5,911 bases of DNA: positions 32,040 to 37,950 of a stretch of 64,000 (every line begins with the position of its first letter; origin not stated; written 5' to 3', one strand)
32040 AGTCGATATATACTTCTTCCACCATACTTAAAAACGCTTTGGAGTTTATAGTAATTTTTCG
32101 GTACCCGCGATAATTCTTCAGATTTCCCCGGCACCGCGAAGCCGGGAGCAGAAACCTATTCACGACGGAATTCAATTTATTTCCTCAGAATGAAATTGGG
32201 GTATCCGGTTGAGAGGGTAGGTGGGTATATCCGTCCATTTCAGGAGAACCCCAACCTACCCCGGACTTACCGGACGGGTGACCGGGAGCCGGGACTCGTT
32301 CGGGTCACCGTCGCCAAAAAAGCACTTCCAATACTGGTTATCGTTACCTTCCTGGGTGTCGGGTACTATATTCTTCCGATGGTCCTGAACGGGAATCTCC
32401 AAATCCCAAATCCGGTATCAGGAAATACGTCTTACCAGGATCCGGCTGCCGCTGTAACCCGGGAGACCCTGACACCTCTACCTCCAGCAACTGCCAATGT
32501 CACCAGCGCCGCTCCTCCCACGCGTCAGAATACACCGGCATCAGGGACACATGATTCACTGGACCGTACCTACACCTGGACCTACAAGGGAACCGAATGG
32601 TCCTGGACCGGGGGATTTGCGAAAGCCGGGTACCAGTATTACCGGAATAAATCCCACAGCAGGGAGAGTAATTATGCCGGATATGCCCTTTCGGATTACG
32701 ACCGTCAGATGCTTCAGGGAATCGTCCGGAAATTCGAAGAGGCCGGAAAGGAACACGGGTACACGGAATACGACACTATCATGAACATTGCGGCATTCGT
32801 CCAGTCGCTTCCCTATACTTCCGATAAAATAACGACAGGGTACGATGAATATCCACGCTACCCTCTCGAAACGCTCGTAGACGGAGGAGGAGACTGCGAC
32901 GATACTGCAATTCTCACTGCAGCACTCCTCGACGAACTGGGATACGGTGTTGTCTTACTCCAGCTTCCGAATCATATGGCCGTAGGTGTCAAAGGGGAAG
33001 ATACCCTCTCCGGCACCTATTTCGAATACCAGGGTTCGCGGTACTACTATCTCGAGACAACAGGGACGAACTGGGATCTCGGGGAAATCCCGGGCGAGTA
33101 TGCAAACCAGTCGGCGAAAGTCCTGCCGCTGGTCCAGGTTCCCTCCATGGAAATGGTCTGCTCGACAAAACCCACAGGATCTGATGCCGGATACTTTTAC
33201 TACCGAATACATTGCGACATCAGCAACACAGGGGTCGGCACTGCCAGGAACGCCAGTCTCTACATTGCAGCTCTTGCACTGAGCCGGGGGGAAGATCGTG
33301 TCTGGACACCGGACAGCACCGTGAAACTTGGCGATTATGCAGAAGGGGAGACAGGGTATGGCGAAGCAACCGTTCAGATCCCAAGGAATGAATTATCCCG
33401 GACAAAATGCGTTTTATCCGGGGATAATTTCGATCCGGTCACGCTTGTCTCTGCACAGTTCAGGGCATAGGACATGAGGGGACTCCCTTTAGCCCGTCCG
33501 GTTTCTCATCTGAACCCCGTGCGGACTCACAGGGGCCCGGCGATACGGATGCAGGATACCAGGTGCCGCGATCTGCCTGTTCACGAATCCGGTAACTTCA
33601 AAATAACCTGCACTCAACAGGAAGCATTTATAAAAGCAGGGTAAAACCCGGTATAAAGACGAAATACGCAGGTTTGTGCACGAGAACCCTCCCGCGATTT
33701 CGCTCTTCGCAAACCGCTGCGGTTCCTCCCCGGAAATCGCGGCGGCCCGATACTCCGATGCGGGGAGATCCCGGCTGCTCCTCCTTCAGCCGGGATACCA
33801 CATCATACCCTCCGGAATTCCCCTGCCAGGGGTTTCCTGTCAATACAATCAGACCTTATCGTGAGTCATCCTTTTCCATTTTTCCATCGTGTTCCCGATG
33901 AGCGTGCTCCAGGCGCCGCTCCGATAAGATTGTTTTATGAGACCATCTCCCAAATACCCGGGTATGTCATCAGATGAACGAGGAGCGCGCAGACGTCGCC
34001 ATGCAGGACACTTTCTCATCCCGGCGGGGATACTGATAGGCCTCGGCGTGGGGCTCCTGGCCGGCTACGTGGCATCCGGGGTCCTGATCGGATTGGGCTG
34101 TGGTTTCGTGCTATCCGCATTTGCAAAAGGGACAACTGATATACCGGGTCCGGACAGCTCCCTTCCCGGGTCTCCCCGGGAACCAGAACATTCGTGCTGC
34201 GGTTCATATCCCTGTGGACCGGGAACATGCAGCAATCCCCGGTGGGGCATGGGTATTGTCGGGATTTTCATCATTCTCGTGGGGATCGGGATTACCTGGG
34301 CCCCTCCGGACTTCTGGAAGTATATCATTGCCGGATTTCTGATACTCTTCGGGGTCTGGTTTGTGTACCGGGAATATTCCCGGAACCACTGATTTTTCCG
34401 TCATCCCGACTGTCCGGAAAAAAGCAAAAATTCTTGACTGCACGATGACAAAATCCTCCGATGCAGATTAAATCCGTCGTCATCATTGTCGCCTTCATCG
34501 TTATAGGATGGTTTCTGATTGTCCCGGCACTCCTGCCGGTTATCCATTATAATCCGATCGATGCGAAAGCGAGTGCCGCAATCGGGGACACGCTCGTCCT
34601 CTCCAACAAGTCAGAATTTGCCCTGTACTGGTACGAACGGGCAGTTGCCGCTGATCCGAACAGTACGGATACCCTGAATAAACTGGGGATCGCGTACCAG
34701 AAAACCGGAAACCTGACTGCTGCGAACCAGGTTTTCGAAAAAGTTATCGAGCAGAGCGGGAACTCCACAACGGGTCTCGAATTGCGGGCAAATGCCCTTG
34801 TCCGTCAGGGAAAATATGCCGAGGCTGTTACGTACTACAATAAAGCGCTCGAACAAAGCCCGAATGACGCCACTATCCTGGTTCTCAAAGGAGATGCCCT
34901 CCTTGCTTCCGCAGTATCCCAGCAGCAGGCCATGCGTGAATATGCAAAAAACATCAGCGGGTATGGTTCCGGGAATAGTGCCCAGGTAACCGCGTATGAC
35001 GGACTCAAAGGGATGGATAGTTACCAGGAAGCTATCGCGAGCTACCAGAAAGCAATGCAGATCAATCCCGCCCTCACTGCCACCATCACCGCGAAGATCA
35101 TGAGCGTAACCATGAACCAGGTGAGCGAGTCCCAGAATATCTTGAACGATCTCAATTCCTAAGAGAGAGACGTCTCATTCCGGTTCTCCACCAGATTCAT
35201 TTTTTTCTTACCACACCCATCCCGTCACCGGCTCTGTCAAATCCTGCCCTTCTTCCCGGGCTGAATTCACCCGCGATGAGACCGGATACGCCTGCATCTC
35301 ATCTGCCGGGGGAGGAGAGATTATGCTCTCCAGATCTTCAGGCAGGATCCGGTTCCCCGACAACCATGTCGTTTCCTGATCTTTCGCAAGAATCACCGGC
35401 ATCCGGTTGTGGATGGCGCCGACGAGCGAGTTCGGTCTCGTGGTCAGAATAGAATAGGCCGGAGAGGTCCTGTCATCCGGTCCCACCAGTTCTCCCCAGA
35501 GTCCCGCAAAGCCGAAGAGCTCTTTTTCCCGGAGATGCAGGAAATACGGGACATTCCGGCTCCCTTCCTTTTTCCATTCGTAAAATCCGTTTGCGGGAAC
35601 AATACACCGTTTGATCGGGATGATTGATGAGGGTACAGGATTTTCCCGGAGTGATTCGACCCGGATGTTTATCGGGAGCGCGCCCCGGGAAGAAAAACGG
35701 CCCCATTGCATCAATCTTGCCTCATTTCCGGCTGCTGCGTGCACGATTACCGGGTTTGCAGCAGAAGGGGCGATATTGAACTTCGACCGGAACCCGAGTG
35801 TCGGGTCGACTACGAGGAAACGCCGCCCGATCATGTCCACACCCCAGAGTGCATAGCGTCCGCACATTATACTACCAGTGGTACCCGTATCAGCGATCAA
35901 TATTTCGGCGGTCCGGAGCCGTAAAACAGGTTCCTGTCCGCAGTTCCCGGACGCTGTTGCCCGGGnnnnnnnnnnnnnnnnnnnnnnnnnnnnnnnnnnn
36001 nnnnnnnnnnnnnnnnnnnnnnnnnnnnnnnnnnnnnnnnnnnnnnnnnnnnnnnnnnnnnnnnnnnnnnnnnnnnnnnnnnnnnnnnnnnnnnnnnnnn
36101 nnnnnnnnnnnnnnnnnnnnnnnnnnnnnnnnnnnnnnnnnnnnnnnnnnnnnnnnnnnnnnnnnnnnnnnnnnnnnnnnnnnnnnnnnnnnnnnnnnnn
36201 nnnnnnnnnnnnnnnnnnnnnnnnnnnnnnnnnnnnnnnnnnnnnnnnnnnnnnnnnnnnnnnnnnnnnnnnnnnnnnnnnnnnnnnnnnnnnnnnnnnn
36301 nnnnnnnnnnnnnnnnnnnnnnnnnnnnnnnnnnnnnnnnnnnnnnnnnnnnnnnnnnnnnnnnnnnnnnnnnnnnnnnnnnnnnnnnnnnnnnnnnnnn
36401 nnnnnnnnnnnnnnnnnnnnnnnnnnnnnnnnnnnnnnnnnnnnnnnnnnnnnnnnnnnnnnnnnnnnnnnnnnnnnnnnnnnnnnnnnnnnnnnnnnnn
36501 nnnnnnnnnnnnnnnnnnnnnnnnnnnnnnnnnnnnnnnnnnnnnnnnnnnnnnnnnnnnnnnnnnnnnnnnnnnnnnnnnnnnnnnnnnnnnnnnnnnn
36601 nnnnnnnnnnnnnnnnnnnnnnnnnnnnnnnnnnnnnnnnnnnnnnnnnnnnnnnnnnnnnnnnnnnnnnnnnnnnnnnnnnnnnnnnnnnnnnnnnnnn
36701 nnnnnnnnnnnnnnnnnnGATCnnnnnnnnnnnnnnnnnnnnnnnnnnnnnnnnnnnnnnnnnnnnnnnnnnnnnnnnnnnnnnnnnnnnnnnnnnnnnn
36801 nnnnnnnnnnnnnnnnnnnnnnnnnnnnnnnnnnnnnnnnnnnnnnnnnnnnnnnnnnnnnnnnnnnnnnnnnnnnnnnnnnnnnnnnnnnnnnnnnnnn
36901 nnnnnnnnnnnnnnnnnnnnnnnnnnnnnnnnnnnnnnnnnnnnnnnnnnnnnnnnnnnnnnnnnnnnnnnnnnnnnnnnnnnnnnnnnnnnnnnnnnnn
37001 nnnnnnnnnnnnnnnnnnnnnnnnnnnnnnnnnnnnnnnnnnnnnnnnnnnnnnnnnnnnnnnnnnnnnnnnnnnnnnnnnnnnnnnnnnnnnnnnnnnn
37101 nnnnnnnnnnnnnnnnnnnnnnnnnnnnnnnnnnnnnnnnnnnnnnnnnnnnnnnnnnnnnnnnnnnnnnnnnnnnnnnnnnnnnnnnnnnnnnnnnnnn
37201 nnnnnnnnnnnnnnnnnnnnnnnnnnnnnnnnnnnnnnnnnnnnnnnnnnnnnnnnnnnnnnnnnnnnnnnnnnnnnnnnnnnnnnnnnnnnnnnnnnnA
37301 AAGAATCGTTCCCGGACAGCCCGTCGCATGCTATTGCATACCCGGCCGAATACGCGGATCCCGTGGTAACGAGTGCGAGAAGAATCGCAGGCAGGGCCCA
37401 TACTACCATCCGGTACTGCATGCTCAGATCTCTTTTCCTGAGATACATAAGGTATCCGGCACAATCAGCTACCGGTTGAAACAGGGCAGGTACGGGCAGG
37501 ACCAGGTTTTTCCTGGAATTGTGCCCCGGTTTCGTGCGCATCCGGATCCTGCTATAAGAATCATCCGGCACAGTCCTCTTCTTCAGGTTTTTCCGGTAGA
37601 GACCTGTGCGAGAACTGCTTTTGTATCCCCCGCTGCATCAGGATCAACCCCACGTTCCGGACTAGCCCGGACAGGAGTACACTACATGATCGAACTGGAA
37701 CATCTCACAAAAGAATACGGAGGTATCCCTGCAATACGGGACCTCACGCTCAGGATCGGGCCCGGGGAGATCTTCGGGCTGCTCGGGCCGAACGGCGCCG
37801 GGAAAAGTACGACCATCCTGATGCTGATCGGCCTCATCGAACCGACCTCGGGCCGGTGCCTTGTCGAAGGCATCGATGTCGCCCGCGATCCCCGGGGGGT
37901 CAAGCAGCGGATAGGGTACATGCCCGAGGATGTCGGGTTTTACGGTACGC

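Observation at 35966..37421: Second, inverted copy of the secreted-PPC / membrane-wHTH cassette, divergent from an ABC-2 exporter operon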

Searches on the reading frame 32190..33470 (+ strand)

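Call 38: search_protein_families(library=pfam, proteins=[window:32190-33470:+], max_evalue=0.0001)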
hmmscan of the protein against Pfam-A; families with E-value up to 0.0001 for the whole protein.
window:32190-33470:+ (426 aa): 1 family
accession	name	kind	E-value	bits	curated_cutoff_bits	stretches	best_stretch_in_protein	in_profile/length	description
PF04473.18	DUF553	-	1.2e-06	28.5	20.5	1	192-273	14-108/140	Transglutaminase-like domain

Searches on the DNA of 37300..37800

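Call 75: search_rna_families(source=window, start=37300, end=37800, threshold=evalue, max_evalue=1)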
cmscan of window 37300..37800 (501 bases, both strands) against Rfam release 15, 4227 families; matches with E-value up to 1: 0.
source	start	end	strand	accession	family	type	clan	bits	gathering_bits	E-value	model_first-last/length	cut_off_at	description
